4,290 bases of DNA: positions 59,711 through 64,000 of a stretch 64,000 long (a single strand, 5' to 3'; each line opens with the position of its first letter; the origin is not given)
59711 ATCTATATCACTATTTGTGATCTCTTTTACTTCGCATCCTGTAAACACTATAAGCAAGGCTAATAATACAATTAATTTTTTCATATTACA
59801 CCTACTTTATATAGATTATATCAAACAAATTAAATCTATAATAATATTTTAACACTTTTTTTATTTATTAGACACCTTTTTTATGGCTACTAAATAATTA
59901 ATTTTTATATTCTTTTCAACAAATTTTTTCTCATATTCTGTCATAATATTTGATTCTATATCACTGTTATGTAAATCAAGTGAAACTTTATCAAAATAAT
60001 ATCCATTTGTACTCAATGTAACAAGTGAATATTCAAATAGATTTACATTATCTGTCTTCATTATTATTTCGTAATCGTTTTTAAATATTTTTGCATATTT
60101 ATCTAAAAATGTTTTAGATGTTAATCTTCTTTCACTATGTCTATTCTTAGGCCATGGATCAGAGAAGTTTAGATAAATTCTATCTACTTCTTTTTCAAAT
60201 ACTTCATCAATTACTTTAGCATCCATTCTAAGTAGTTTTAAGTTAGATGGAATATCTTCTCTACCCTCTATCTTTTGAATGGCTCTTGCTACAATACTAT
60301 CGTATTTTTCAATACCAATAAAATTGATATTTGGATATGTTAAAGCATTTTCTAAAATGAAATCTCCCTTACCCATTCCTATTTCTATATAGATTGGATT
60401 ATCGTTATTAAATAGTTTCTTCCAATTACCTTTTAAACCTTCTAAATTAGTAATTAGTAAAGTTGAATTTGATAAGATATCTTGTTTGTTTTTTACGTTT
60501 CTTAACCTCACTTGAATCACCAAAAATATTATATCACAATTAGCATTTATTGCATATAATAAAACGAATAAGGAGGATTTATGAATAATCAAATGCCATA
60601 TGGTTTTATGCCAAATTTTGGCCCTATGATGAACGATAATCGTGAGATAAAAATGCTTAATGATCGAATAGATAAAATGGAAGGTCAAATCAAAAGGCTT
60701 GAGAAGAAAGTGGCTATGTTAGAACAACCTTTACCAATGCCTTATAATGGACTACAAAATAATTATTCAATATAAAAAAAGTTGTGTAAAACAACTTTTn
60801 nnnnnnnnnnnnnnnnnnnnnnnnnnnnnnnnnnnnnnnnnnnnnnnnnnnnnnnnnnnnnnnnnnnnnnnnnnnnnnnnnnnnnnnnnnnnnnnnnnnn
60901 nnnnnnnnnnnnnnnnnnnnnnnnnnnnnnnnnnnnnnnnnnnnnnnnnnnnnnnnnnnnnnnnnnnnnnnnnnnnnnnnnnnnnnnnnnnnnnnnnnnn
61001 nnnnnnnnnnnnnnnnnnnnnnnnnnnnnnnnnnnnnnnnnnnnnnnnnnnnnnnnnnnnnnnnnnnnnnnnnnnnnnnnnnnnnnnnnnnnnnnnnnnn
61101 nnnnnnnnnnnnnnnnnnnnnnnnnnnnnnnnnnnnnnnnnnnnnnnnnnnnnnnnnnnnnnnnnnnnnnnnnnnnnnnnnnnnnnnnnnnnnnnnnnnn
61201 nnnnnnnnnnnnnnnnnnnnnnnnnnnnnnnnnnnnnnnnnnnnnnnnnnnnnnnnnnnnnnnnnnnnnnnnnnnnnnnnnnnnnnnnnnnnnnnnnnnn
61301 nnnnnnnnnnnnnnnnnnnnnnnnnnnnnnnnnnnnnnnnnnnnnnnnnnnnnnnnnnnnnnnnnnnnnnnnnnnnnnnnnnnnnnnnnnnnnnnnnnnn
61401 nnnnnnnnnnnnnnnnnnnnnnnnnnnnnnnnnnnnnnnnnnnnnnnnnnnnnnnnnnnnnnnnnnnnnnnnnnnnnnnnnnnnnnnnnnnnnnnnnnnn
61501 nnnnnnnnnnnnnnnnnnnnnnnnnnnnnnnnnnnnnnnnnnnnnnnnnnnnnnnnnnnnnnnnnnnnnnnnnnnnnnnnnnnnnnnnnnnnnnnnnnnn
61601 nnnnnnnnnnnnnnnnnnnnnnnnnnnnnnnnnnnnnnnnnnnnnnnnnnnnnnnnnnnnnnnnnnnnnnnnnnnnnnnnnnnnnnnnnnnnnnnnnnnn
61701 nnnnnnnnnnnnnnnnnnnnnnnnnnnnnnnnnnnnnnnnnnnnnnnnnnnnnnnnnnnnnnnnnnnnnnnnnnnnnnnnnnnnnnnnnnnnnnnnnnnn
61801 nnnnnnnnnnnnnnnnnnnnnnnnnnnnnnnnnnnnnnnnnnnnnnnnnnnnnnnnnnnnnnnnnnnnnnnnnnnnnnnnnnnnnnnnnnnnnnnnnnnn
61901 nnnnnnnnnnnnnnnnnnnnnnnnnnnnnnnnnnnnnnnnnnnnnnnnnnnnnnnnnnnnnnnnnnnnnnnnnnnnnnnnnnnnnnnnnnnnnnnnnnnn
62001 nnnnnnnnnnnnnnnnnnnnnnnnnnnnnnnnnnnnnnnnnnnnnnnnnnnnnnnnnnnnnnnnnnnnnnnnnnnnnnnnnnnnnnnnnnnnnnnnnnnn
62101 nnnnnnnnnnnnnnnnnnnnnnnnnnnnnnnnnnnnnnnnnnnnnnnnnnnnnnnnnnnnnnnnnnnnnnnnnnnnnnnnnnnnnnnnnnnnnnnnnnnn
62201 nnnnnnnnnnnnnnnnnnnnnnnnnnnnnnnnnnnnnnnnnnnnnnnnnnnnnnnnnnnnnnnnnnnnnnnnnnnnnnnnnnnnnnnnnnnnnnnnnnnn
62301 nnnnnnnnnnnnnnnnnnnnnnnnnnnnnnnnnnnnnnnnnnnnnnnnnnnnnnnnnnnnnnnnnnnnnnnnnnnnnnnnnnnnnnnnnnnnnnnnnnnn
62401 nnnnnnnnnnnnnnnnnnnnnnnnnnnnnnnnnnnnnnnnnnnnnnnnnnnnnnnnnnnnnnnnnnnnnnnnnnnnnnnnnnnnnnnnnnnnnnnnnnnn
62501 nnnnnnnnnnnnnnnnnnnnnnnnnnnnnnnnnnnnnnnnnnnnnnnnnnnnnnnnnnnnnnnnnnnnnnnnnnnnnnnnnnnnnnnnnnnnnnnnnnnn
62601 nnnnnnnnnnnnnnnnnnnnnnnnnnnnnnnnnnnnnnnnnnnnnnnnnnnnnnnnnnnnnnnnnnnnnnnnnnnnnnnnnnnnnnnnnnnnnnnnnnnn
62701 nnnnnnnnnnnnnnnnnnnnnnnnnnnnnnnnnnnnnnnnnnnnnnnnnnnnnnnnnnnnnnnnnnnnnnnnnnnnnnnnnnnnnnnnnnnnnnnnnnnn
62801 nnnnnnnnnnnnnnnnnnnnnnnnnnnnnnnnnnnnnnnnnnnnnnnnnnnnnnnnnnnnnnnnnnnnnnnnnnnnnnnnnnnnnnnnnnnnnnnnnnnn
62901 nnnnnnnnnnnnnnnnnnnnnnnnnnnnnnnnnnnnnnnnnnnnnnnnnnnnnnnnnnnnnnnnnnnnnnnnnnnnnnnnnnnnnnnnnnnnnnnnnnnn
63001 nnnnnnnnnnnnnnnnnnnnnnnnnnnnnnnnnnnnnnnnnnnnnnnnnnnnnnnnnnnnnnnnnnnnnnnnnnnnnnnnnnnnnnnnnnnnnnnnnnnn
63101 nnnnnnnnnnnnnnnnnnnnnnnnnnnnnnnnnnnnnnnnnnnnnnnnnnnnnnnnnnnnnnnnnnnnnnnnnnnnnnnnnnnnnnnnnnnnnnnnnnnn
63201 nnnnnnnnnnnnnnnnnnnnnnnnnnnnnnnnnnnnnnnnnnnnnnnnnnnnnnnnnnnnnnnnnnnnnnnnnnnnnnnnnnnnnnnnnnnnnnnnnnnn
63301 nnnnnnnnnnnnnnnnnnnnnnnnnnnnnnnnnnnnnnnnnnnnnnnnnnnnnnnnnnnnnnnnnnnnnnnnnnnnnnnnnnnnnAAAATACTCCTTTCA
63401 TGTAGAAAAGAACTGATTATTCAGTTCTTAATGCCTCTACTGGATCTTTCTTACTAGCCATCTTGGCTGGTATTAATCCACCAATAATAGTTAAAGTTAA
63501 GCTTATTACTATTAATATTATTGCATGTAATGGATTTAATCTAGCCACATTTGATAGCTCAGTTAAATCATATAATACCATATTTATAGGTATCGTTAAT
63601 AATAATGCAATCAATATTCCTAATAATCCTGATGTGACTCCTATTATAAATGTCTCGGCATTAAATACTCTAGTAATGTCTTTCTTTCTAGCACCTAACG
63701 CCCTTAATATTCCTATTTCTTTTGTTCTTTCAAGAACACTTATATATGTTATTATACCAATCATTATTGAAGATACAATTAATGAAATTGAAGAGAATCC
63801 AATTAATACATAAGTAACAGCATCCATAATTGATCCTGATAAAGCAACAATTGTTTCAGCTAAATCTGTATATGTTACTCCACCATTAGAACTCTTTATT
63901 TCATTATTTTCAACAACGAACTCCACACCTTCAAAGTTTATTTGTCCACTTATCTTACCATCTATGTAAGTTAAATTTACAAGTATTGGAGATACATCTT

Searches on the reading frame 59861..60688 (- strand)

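Call 17: search_protein_families(library=pfam, proteins=[window:59861-60688:-], max_evalue=0.001)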
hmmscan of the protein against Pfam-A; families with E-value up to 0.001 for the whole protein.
window:59861-60688:- (275 aa): 1 family
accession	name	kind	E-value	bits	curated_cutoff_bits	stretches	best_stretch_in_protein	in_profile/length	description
PF02390.23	Methyltransf_4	-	4.6e-39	134.1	24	1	96-263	1-170/173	Putative methyltransferase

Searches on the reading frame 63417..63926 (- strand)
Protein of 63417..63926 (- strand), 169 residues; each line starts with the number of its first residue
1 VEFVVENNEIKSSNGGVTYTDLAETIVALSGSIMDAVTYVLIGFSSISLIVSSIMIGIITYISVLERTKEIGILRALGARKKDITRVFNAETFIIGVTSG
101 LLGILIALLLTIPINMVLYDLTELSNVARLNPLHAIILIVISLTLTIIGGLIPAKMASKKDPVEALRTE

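Call 17: search_protein_families(library=pfam, proteins=[window:63417-63926:-], max_evalue=0.001)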
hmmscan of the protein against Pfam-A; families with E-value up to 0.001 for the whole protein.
window:63417-63926:- (169 aa): 1 family
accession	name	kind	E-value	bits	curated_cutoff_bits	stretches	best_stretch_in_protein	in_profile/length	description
PF02687.27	FtsX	-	6.4e-21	75.1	25.5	1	43-162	2-120/120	FtsX-like permease C-terminal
